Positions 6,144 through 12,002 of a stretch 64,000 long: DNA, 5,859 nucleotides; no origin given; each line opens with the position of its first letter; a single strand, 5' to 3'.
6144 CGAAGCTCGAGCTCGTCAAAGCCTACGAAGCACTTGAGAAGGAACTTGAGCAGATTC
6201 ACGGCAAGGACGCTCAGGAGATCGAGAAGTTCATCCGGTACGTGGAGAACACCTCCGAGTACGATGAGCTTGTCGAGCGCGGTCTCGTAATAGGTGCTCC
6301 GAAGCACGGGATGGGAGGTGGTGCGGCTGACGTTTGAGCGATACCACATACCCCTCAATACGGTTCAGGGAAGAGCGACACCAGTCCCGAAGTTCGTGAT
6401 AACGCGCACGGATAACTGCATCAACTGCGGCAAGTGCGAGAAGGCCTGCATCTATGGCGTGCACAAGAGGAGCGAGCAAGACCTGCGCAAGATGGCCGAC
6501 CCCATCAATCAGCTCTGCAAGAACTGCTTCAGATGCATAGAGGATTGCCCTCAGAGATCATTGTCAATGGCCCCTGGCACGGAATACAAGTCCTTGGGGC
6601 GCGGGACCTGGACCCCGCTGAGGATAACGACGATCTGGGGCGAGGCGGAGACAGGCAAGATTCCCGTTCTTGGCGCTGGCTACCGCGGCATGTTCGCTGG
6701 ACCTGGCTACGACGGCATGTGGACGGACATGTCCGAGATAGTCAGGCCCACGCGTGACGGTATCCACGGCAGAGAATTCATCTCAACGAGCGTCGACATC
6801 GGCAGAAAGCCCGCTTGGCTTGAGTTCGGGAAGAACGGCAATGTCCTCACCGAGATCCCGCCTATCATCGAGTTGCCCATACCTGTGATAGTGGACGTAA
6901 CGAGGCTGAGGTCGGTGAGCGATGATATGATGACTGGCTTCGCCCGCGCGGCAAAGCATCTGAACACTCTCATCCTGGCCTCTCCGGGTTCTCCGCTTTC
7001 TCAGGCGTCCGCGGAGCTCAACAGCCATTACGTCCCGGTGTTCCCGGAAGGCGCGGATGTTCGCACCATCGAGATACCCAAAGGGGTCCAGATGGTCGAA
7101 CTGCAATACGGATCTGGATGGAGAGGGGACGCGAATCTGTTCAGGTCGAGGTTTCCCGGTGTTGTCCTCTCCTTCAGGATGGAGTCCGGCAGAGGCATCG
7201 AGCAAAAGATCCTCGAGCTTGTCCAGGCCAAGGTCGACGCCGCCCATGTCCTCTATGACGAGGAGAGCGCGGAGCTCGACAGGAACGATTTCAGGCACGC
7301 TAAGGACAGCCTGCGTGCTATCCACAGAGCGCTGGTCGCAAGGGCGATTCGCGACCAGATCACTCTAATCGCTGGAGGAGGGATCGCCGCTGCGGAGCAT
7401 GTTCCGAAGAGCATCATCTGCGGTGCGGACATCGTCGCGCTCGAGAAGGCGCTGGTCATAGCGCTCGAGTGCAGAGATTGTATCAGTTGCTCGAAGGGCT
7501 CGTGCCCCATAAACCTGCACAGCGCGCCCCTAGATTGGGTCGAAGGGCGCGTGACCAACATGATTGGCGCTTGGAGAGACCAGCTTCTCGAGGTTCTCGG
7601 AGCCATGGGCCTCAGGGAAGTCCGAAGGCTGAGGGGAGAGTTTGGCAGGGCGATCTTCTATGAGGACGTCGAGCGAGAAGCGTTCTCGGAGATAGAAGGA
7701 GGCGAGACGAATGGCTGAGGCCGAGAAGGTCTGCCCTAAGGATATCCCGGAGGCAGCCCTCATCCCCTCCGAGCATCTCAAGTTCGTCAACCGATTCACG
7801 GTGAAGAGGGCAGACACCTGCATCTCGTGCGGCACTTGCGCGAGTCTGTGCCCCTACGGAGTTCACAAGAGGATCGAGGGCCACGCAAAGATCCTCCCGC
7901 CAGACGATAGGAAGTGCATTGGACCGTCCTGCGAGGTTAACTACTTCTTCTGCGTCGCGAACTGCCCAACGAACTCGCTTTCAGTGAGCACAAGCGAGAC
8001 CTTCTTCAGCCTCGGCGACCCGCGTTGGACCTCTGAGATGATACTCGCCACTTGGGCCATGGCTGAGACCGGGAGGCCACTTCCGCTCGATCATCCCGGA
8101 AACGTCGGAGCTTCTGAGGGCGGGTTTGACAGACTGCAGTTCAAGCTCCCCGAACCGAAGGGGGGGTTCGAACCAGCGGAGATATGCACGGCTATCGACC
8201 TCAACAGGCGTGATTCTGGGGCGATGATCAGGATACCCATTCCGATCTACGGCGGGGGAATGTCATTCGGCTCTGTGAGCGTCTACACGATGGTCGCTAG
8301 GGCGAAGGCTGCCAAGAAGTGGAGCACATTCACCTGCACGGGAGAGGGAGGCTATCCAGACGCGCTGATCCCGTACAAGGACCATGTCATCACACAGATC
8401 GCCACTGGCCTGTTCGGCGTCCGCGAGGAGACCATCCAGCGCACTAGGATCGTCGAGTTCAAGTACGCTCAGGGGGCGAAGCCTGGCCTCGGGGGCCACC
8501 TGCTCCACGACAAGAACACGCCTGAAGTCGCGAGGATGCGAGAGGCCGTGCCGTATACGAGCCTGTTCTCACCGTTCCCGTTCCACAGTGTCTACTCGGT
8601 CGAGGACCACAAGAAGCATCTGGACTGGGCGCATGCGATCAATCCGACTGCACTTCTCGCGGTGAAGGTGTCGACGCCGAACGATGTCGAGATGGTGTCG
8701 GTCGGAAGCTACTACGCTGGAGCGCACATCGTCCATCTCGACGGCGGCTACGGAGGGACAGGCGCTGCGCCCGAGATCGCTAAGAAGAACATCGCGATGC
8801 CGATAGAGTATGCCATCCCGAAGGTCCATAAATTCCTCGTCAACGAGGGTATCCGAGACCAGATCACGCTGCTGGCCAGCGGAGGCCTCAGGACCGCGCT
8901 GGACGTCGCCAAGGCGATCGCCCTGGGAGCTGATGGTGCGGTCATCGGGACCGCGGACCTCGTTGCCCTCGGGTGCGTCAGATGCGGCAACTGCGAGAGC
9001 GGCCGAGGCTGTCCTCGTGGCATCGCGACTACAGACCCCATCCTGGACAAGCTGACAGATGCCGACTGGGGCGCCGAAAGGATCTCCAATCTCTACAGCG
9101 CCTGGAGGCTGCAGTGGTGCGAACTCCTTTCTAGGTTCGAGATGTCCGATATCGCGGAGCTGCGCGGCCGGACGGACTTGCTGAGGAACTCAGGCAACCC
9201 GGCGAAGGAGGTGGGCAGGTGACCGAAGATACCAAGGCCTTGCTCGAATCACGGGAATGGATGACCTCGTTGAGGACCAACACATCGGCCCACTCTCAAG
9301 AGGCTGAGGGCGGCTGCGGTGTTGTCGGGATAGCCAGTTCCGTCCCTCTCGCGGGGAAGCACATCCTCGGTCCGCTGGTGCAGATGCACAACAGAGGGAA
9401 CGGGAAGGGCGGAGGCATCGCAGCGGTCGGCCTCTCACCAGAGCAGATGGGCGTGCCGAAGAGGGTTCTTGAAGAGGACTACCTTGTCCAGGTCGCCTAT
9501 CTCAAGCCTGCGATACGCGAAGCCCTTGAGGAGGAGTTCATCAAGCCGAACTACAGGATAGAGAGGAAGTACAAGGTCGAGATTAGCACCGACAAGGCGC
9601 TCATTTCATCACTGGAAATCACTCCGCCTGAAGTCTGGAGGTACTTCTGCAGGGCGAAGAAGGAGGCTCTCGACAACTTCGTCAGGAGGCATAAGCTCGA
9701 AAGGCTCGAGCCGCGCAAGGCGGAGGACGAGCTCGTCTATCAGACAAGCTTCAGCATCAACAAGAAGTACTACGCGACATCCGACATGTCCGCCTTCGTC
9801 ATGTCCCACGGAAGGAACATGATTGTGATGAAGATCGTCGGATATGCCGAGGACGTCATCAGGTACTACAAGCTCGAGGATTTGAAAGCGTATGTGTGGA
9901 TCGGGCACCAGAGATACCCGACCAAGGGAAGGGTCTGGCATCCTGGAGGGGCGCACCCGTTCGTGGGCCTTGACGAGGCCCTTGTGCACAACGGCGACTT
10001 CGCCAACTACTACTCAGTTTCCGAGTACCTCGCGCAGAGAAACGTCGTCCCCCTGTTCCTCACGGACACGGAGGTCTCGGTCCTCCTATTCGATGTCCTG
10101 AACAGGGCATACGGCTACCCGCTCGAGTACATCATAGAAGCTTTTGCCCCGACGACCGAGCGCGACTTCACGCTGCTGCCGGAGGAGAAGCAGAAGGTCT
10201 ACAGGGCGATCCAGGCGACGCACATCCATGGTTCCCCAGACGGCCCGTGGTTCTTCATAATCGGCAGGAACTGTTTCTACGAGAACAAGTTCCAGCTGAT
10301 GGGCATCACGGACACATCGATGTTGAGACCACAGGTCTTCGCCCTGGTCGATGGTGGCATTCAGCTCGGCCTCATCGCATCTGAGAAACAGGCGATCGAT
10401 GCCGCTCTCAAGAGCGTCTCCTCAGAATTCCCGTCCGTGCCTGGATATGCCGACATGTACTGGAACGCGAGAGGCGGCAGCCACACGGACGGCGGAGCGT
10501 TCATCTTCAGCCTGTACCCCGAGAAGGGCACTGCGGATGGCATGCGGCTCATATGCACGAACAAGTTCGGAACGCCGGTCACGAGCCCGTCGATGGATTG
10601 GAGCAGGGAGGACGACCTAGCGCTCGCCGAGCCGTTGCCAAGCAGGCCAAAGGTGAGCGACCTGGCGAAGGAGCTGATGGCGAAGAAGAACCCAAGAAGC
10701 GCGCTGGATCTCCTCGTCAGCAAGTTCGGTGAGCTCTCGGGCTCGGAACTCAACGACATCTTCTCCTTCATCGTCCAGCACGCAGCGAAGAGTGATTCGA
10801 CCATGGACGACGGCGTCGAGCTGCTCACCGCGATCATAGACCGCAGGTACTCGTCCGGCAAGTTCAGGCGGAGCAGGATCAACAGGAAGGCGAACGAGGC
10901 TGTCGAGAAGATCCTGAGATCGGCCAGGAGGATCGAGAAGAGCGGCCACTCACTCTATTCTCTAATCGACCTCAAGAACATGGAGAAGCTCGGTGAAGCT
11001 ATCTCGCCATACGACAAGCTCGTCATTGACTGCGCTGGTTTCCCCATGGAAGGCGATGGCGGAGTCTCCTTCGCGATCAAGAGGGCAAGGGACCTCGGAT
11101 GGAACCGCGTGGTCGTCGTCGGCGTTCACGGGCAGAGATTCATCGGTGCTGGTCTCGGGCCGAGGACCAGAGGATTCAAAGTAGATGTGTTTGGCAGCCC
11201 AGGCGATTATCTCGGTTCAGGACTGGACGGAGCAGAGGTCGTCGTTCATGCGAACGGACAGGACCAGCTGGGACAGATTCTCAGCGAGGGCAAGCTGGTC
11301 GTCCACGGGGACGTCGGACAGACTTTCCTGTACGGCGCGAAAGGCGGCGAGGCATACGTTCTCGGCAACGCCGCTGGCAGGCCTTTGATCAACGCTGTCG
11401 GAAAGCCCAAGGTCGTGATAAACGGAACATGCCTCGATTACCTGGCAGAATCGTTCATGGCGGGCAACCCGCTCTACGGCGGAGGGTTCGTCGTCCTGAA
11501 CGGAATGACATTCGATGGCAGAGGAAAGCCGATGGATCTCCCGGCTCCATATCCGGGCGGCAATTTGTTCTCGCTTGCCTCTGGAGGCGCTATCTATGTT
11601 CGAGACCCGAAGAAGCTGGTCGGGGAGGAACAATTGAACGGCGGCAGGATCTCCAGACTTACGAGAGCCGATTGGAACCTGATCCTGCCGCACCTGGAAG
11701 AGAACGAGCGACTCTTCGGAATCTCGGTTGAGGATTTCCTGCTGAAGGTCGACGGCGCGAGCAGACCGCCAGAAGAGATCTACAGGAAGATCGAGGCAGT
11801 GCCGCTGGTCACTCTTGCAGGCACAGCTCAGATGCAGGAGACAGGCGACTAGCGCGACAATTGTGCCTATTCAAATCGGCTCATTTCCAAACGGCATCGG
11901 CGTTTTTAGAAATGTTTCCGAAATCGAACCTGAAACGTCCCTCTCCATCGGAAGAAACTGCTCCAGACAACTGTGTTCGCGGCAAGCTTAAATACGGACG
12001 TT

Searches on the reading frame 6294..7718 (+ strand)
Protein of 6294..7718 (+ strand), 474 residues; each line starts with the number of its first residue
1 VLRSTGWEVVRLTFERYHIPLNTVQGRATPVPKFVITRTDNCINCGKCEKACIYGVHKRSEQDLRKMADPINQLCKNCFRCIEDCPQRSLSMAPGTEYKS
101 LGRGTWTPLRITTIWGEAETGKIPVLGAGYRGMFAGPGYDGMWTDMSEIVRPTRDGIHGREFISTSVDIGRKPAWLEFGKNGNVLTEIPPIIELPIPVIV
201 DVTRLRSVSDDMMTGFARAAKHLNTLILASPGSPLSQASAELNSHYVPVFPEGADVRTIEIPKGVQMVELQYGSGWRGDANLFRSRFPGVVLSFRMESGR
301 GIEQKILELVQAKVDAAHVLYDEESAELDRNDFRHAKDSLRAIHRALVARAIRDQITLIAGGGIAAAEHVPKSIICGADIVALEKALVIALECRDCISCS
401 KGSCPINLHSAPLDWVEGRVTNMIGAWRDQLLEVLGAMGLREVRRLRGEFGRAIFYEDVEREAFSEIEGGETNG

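Call 64: search_protein_families(library=pfam, proteins=[window:6294-7718:+], max_evalue=0.0001)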
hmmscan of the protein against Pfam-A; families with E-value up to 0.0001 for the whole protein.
window:6294-7718:+ (474 aa): 6 families
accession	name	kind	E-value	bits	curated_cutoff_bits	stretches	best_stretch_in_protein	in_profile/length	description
PF01645.23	Glu_synthase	-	7.5e-11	42.2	20.4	1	340-439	260-367/369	Conserved region in glutamate synthase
PF13237.11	Fer4_10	-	5.6e-07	29.8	25.5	1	37-86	4-53/53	4Fe-4S dicluster domain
PF14697.11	Fer4_21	-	7.7e-06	26.4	35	1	39-90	5-57/59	4Fe-4S dicluster domain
PF13187.11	Fer4_9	-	4.1e-05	24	27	1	41-88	1-50/52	4Fe-4S dicluster domain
PF12838.12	Fer4_7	-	5.3e-05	24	27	0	41-87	1-50/52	4Fe-4S dicluster domain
PF12837.12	Fer4_6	-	7.3e-05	23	25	1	39-56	6-23/24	4Fe-4S binding domain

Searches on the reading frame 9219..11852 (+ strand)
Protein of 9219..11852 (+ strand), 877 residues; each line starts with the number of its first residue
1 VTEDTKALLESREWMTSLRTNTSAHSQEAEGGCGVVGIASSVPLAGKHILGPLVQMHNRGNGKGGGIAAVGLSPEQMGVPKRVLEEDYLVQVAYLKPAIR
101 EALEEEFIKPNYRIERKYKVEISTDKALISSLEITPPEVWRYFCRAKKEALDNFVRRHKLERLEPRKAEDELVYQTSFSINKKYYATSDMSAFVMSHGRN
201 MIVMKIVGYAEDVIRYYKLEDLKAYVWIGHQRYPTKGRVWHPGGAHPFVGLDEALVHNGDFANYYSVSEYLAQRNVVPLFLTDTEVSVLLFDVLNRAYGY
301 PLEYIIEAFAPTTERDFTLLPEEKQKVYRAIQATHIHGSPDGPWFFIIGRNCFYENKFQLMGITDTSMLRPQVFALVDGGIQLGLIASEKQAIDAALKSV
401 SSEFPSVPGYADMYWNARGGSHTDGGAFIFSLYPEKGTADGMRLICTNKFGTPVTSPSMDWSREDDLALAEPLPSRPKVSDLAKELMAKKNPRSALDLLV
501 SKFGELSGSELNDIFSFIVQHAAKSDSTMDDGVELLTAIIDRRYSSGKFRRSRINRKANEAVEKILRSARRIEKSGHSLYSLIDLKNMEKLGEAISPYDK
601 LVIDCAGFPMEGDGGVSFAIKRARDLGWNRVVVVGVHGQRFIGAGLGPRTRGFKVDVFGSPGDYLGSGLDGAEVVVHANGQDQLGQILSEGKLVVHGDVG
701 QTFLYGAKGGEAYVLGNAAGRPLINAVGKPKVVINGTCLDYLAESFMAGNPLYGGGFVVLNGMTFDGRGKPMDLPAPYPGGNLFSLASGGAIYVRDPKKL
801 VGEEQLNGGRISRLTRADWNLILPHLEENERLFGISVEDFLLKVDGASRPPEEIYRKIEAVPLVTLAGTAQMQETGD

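Call 64: search_protein_families(library=pfam, proteins=[window:9219-11852:+], max_evalue=0.0001)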
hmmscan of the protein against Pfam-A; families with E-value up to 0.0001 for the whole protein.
window:9219-11852:+ (877 aa): 2 families
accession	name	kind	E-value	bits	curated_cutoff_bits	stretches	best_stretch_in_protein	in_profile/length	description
PF01493.24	GXGXG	-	2.3e-12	47.3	32.5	1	639-801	20-169/190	GXGXG motif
PF13522.11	GATase_6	-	2e-05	25.1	27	1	226-291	12-77/130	Glutamine amidotransferase domain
